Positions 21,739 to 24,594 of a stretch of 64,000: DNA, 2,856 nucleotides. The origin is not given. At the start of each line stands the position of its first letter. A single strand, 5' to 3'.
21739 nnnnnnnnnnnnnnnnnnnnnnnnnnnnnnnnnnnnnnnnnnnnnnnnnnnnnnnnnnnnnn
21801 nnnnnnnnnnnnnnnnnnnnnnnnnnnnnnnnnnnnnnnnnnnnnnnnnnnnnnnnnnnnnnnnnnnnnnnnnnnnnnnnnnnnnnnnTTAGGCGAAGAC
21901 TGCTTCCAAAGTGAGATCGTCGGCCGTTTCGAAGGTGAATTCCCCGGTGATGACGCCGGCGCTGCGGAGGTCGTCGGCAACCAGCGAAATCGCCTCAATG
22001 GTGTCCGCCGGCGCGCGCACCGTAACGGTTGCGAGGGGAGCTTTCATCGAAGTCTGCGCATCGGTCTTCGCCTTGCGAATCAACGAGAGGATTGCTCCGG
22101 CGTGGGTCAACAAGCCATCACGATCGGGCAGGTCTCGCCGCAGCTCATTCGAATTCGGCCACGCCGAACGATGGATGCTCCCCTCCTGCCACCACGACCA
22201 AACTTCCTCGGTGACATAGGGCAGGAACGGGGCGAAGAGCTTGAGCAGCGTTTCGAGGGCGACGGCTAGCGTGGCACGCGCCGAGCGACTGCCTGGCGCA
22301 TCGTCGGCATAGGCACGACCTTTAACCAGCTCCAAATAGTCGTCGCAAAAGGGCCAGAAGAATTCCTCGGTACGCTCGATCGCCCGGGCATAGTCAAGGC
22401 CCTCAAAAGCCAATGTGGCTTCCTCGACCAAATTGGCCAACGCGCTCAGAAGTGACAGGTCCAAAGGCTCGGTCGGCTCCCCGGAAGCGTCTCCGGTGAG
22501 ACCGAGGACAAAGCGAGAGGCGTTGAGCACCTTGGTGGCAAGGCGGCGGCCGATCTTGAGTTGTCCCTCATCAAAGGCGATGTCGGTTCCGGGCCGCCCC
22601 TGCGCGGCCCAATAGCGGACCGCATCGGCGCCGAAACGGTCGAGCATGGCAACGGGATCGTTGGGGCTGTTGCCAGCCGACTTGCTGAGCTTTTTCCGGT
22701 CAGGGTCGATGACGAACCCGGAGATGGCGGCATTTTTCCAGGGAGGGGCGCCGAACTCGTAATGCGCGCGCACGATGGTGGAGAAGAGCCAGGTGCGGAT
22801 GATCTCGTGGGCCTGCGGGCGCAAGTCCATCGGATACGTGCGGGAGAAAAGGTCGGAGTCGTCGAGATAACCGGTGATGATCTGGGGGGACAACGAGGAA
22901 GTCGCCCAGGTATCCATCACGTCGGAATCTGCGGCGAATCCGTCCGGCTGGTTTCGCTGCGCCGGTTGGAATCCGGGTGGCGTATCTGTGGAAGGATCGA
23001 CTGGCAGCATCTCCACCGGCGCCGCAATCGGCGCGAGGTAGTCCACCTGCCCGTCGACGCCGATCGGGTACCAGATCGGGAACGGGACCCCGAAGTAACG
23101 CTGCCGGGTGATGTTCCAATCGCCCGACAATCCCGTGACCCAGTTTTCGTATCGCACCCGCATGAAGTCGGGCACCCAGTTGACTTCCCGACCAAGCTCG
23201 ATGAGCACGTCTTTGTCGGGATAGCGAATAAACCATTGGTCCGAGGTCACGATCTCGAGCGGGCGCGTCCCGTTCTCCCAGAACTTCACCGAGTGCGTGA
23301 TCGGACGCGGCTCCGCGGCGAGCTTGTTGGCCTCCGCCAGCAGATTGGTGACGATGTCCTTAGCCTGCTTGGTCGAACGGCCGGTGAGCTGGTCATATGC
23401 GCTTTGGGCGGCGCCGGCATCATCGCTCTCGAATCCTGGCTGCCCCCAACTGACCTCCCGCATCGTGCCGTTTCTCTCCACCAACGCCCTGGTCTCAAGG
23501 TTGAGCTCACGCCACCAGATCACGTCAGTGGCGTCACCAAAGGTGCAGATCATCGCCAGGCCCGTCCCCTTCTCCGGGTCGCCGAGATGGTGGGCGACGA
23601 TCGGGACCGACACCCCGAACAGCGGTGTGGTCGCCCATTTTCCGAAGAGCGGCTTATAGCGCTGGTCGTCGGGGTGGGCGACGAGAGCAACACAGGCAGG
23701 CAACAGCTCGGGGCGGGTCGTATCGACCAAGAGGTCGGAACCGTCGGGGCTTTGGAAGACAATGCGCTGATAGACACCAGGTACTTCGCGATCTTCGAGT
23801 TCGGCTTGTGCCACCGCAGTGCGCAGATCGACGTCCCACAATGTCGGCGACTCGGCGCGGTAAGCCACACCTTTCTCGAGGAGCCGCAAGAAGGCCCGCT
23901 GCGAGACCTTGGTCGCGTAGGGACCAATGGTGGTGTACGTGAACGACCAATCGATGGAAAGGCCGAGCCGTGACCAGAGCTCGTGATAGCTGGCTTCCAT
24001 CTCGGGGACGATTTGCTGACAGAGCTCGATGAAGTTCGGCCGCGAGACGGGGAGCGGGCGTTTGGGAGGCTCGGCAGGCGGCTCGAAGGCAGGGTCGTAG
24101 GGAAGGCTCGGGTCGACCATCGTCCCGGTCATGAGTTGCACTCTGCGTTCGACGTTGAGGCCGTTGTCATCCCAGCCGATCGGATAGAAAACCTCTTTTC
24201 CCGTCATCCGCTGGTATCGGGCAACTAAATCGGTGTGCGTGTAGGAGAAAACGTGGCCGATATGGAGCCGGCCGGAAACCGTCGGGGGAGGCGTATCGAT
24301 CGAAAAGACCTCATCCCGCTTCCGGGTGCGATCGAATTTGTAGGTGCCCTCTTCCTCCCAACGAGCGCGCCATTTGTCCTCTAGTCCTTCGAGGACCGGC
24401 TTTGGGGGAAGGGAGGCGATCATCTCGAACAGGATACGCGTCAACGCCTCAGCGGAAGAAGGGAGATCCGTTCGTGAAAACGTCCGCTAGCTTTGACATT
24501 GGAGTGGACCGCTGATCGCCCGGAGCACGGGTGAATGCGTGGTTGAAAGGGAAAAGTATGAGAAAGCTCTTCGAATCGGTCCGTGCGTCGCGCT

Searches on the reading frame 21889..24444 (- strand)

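Call 57: search_protein_families(library=pfam, proteins=[window:21889-24444:-], max_evalue=0.00001)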
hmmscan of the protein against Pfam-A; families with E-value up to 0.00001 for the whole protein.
window:21889-24444:- (851 aa): 3 families
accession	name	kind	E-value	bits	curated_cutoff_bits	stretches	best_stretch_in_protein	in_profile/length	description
PF00133.28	tRNA-synt_1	-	1.4e-74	251.8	22.7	1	25-624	2-413/414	tRNA synthetases class I (I, L, M and V)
PF08264.19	Anticodon_1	-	6.9e-29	101.1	25.1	1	663-805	2-145/148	Anticodon-binding domain of tRNA ligase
PF09334.17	tRNA-synt_1g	-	1.1e-13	51.2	20.1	1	49-101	3-55/391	tRNA synthetases class I (M)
